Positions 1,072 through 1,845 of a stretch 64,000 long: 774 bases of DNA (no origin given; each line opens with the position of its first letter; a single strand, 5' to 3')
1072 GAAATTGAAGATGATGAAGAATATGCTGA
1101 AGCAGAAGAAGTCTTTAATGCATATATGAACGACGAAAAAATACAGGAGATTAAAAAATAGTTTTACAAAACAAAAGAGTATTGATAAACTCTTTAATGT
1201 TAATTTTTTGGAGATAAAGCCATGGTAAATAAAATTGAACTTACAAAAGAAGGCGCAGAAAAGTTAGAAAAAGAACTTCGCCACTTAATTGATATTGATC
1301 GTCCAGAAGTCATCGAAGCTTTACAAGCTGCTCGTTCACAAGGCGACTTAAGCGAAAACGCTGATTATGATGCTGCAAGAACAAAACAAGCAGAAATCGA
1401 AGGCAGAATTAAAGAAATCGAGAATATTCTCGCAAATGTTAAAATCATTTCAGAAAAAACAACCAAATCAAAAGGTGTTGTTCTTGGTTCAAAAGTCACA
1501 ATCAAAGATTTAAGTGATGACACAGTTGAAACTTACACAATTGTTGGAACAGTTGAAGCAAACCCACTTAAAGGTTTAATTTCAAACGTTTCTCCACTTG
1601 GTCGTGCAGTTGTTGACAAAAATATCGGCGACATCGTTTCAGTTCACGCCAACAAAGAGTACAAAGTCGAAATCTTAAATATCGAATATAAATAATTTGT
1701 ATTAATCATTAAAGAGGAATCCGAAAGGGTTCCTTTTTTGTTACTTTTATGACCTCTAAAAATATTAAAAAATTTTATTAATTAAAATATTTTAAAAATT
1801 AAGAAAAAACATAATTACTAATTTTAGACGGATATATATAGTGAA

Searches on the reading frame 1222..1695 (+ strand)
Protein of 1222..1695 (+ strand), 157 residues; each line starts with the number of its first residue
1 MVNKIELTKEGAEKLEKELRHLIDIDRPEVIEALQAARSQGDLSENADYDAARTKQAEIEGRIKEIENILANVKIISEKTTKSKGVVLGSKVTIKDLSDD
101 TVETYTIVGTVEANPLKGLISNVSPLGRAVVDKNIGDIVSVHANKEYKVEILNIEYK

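Call 11: search_protein_families(library=pfam, proteins=[window:1222-1695:+], max_evalue=0.01)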
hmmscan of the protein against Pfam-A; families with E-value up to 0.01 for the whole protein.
window:1222-1695:+ (157 aa): 2 families
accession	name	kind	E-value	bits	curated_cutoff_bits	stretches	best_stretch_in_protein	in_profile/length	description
PF03449.20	GreA_GreB_N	-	3e-28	98.3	24.5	1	6-75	2-71/71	Transcription elongation factor, N-terminal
PF01272.25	GreA_GreB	-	7.1e-23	80.8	26.9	1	84-156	4-77/77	Transcription elongation factor, GreA/GreB, C-term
